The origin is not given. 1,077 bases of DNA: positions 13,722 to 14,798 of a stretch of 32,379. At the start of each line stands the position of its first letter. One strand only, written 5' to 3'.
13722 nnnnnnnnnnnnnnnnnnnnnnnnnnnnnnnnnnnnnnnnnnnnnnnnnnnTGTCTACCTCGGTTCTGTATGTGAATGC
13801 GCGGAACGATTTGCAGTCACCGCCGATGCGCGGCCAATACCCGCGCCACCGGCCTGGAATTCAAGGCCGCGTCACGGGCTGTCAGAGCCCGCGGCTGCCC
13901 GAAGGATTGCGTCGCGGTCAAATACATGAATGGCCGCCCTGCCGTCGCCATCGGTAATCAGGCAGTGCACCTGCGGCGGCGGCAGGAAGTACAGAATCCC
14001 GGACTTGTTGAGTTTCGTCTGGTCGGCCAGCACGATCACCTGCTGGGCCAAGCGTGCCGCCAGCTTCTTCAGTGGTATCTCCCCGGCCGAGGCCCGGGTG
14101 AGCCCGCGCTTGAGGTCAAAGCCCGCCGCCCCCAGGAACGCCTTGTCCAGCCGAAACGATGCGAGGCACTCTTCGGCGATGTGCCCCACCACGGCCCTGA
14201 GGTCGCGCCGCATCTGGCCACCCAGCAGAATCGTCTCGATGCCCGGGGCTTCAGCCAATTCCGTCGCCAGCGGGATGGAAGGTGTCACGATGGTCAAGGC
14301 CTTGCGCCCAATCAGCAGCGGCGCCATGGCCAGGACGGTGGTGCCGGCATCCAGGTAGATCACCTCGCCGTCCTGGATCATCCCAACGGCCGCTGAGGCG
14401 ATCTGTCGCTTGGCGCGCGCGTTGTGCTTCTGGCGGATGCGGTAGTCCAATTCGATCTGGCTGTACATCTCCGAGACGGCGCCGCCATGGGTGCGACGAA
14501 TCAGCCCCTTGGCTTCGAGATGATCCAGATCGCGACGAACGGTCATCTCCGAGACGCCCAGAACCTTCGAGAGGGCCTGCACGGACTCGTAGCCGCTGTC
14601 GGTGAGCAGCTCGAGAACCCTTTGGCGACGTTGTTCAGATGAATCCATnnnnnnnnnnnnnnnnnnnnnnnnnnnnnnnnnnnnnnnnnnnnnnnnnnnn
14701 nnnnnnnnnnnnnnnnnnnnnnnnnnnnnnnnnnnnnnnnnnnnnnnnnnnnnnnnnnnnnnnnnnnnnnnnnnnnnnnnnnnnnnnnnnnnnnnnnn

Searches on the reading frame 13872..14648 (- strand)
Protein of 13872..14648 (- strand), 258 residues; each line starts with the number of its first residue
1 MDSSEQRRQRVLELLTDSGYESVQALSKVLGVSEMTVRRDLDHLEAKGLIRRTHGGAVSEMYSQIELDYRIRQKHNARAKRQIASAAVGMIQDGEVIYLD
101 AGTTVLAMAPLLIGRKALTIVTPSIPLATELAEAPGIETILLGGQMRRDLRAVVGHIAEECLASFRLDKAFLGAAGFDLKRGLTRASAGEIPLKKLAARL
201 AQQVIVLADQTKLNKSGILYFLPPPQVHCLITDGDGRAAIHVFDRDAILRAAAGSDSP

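Call 46: search_protein_families(library=pfam, proteins=[window:13872-14648:-], max_evalue=0.001)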
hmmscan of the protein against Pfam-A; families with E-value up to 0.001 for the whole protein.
window:13872-14648:- (258 aa): 11 families
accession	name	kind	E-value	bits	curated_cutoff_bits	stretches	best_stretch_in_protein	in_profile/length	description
PF00455.28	DeoRC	-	7.2e-47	159.7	31.8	1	76-233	2-159/160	DeoR C terminal sensor domain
PF08220.18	HTH_DeoR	-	1.8e-18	66.5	21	1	7-59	1-53/57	DeoR-like helix-turn-helix domain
PF08279.18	HTH_11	-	3.8e-07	30.3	25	1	7-49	1-44/55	HTH domain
PF01047.28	MarR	-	1.3e-06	28.6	24.6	1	10-54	7-51/59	MarR family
PF00392.27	GntR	-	5.5e-06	26.4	27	1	22-57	26-61/64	Bacterial regulatory proteins, gntR family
PF13412.12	HTH_24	-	8.5e-06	25.7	21.9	1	7-51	4-48/48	Winged helix-turn-helix DNA-binding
PF25212.1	HVO_A0114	-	1.5e-05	25.2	27.6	1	6-60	22-76/84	HVO_A0114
PF13384.12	HTH_23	-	1.9e-05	24.7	24.6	1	3-48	2-45/50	Homeodomain-like domain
PF25213.1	HVO_A0261_N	-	2.3e-05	24.7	35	1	6-55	11-59/86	HVO_A0261 N-terminal domain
PF12802.13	MarR_2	-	0.0007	20.1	27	0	10-53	9-53/61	MarR family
PF21476.4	PF0610-like_N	-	0.00078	20.1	33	0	7-45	2-39/50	PF0610-like, N-terminal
